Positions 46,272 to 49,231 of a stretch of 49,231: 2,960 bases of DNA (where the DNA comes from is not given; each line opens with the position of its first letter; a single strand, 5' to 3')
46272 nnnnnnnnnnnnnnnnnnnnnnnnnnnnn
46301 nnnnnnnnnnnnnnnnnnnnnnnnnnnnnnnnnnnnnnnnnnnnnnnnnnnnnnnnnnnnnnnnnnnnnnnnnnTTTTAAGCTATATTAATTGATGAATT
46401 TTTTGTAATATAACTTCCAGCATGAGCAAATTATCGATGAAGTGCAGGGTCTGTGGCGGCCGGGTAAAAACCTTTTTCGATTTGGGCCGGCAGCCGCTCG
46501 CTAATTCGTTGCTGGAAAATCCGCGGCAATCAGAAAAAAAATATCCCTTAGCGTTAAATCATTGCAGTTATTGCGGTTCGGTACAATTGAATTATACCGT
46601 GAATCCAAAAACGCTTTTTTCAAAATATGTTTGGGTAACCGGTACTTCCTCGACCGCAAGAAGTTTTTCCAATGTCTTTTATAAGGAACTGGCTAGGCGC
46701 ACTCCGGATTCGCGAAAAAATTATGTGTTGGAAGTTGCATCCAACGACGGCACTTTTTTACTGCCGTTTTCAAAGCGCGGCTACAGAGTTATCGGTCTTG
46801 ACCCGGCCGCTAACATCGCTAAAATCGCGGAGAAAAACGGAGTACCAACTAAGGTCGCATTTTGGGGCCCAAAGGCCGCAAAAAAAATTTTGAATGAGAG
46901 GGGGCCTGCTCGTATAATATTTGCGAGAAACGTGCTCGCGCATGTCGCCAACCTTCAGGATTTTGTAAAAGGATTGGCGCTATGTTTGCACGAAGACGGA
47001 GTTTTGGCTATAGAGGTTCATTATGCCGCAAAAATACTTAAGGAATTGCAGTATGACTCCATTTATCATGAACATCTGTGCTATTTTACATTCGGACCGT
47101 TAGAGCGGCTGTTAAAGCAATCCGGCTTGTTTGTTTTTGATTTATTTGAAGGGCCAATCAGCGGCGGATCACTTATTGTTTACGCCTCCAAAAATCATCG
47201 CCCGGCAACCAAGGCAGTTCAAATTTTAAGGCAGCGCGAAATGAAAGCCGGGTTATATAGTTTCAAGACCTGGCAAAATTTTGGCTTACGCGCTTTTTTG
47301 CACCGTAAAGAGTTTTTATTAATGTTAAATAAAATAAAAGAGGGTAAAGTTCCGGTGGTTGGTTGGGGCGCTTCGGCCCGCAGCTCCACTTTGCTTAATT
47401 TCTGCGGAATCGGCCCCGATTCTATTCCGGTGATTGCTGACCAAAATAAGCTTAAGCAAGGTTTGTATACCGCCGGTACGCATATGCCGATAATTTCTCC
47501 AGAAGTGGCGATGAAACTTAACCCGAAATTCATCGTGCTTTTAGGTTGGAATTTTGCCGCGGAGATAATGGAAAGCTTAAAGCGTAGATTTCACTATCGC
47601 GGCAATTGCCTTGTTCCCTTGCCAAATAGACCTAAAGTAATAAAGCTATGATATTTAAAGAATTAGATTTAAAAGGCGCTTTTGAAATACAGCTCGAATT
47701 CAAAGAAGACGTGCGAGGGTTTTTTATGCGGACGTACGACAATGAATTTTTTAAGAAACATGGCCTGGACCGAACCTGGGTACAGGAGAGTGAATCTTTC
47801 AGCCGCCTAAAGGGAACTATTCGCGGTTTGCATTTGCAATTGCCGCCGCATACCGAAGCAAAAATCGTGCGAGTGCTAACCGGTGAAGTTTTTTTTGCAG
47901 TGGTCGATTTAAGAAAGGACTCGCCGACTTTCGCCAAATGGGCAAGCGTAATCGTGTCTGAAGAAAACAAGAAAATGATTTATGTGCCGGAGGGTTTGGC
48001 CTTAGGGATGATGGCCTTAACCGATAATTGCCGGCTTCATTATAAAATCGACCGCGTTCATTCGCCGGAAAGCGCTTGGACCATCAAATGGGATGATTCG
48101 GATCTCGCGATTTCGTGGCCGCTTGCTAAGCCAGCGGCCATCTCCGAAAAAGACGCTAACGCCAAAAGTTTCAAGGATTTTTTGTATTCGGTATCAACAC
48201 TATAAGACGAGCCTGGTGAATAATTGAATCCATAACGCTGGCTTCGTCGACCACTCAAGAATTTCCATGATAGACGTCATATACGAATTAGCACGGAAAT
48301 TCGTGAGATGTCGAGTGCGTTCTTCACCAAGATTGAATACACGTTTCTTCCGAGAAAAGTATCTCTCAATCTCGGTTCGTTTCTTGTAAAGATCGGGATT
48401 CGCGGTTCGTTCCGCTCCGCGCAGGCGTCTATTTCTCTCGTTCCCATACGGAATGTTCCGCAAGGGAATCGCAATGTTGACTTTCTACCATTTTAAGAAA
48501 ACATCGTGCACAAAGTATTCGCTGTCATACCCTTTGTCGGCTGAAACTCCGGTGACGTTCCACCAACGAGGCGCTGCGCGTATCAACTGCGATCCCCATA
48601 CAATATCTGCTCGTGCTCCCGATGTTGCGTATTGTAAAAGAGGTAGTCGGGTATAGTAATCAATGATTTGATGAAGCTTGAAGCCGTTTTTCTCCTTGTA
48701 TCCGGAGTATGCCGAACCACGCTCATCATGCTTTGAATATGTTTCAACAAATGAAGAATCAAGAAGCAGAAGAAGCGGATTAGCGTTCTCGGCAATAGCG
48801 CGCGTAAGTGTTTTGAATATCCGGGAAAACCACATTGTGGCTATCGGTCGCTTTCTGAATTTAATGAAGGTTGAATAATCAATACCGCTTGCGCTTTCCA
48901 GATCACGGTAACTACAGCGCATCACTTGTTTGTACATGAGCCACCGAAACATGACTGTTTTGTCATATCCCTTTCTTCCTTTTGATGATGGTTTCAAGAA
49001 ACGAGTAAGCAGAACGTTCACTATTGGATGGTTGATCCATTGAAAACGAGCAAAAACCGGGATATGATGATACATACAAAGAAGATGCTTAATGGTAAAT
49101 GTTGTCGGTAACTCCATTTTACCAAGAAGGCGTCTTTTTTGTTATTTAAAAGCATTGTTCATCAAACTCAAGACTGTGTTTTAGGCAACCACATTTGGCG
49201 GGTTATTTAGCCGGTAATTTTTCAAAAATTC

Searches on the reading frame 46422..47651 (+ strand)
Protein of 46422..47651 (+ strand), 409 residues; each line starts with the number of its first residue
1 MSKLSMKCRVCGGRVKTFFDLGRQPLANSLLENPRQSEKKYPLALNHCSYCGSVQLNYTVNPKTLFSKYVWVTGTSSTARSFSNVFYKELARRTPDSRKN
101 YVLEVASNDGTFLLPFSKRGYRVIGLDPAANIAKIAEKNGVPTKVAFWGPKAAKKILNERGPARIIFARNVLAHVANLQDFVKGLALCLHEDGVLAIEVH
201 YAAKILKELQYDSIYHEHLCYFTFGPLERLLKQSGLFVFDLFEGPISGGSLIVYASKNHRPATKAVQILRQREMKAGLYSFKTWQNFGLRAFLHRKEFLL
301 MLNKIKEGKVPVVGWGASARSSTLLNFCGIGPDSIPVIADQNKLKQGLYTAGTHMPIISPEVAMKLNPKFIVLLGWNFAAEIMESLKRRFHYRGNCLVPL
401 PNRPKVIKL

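Call 3: search_protein_families(library=pfam, proteins=[window:46422-47651:+], max_evalue=0.01)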
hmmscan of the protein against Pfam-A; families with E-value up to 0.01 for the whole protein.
window:46422-47651:+ (409 aa): 6 families
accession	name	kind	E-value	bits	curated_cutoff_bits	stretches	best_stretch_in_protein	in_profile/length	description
PF08484.17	Methyltransf_14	-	6.2e-42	143.6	23.5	1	245-401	1-160/160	C-methyltransferase C-terminal domain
PF08421.16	Methyltransf_13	-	6.3e-18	65.1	31.3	1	8-66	1-62/62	Putative zinc binding domain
PF13489.12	Methyltransf_23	-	2.3e-16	60.4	27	1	91-236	14-159/164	Methyltransferase domain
PF08241.18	Methyltransf_11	-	3e-06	28.2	21.2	1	103-197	1-95/95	Methyltransferase domain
PF08242.18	Methyltransf_12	-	1.4e-05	26.1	30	1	103-195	1-98/98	Methyltransferase domain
PF13649.12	Methyltransf_25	-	0.00012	23.2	27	1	102-193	1-97/97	Methyltransferase domain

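Call 4: search_protein_families(library=ncbifam, proteins=[window:46422-47651:+], max_evalue=0.01)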
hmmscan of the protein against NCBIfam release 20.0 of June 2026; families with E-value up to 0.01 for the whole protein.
window:46422-47651:+ (409 aa): 1 family
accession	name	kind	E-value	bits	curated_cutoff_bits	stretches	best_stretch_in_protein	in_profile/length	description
TIGR01983.1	UbiG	equivalog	2.6e-05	23.6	102.95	1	95-197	46-151/228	bifunctional 2-polyprenyl-6-hydroxyphenol methylase/3-demethylubiquinol 3-O-methyltransferase UbiG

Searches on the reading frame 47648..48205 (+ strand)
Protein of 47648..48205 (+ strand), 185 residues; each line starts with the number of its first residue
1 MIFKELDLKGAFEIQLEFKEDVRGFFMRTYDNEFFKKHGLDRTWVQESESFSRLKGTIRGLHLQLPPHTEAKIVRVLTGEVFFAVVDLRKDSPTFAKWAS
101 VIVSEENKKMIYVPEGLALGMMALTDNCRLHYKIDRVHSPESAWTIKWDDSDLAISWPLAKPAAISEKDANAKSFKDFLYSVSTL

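Call 3: search_protein_families(library=pfam, proteins=[window:47648-48205:+], max_evalue=0.01)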
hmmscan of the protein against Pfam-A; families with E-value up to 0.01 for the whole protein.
window:47648-48205:+ (185 aa): 1 family
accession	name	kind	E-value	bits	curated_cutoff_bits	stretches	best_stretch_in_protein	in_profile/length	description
PF00908.23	dTDP_sugar_isom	-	2.3e-57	193.8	27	1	6-177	2-168/168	dTDP-4-dehydrorhamnose 3,5-epimerase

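Call 4: search_protein_families(library=ncbifam, proteins=[window:47648-48205:+], max_evalue=0.01)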
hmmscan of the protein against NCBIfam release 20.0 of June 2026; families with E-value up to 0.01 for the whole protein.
window:47648-48205:+ (185 aa): 1 family
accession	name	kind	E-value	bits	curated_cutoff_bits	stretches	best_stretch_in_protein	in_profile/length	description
TIGR01221.1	rmlC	equivalog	1.1e-50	171.9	155.75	1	5-177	4-174/176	dTDP-4-dehydrorhamnose 3,5-epimerase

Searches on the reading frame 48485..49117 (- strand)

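Call 6: search_protein_families(library=pfam, proteins=[window:48485-49117:-], max_evalue=0.001)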
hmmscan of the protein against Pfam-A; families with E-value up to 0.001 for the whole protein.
window:48485-49117:- (210 aa): 2 families
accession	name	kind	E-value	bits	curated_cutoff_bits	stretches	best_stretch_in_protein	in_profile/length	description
PF01609.27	DDE_Tnp_1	-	5.8e-09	36.4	23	1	115-201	5-90/200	Transposase DDE domain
PF05598.16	DUF772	-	2.5e-05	24.6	23.1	0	47-75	1-30/74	Transposase domain (DUF772)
